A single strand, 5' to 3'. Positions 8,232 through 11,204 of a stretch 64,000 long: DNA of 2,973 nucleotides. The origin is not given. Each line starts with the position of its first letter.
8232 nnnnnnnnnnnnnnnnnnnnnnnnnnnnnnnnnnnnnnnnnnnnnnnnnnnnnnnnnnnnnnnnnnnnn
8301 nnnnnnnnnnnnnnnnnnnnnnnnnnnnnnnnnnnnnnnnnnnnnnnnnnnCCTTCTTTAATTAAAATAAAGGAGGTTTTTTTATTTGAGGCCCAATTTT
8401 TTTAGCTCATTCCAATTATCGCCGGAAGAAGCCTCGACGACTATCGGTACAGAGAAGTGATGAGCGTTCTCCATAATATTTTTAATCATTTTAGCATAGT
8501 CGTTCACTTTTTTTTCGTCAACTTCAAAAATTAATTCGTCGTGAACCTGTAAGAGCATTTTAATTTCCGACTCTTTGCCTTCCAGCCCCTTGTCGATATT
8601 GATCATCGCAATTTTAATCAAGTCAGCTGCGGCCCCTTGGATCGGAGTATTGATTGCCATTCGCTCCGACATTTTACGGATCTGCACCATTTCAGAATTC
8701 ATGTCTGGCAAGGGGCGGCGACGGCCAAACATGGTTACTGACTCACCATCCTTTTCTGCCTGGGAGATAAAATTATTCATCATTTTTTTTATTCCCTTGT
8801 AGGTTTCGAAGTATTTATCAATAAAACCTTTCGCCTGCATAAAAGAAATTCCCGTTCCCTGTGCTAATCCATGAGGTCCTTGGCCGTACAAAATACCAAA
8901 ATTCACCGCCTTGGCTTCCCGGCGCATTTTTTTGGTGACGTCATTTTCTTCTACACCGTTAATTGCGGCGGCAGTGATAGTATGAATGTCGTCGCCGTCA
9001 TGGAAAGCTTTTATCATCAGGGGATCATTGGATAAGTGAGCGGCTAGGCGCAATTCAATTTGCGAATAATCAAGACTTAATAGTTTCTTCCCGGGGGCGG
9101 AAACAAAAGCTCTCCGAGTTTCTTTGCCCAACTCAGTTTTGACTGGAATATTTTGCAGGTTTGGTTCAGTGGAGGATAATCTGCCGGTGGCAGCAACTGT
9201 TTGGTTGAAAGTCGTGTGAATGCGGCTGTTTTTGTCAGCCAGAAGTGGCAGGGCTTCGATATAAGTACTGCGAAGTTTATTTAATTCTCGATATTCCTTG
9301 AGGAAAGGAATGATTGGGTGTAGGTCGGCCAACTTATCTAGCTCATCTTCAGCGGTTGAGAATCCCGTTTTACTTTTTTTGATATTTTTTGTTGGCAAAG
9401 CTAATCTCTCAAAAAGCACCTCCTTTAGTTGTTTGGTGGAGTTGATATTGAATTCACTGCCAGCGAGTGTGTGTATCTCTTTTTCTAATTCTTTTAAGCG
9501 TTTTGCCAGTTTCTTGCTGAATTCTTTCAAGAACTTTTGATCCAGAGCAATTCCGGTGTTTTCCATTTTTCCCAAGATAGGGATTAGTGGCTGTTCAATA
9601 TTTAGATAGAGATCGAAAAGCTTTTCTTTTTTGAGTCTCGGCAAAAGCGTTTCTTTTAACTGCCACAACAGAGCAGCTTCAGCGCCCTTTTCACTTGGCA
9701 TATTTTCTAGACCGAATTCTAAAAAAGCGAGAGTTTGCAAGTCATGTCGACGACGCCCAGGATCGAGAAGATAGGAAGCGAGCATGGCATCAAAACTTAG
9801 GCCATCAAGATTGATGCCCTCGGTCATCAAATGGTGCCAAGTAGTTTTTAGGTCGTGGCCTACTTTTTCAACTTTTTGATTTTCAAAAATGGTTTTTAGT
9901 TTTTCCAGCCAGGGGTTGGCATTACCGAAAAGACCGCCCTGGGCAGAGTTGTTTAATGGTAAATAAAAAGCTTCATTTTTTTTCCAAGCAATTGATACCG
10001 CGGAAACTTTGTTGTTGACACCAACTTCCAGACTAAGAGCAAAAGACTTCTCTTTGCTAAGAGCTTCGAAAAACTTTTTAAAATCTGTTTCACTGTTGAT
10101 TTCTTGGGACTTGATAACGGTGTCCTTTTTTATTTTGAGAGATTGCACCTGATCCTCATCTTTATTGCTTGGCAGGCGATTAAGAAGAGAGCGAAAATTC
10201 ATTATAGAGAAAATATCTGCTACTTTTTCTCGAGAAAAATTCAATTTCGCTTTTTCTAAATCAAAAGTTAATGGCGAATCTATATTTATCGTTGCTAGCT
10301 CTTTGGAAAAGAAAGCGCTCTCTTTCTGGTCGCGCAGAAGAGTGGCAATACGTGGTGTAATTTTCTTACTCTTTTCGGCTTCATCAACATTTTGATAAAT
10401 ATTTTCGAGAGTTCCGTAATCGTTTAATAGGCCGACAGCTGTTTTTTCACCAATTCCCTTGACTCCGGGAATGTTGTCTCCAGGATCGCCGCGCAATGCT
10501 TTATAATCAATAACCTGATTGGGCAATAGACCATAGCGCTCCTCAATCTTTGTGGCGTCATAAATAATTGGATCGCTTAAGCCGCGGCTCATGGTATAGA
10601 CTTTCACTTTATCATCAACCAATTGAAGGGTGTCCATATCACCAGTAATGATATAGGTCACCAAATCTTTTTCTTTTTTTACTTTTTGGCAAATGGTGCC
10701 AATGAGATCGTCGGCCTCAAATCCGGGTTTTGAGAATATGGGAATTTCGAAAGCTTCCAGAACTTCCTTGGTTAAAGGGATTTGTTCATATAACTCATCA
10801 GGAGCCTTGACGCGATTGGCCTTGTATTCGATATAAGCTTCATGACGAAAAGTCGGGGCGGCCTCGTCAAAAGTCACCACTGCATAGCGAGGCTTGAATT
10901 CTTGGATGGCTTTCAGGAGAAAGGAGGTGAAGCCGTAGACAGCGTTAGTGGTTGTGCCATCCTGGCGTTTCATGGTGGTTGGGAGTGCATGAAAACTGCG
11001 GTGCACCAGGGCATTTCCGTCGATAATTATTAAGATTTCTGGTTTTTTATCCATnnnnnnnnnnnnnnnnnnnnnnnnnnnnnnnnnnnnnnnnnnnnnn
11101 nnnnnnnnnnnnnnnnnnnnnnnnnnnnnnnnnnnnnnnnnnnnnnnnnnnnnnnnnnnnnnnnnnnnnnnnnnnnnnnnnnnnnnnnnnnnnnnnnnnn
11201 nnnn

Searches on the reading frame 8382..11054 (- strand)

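Call 29: search_protein_families(library=pfam, proteins=[window:8382-11054:-], max_evalue=0.00001)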
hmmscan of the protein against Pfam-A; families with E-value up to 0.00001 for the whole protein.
window:8382-11054:- (890 aa): 5 families
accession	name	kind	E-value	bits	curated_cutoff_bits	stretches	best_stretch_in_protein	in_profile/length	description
PF00476.26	DNA_pol_A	-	4.7e-152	506.8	34.3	1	507-883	2-381/381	DNA polymerase family A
PF02739.22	5_3_exonuc_N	-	2.1e-55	187.3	34.3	1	8-175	2-164/164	5'-3' exonuclease, N-terminal resolvase-like domain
PF01367.25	5_3_exonuc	-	4.5e-31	107.6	40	1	178-272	3-92/97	5'-3' exonuclease, C-terminal SAM fold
PF22619.2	DNA_polI_exo1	-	1.4e-11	44.8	27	1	384-443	38-97/140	DNA polymerase I, ribonuclease H-like domain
PF01612.26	DNA_pol_A_exo1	-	2.1e-11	44.4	23.6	1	318-448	3-129/173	3'-5' exonuclease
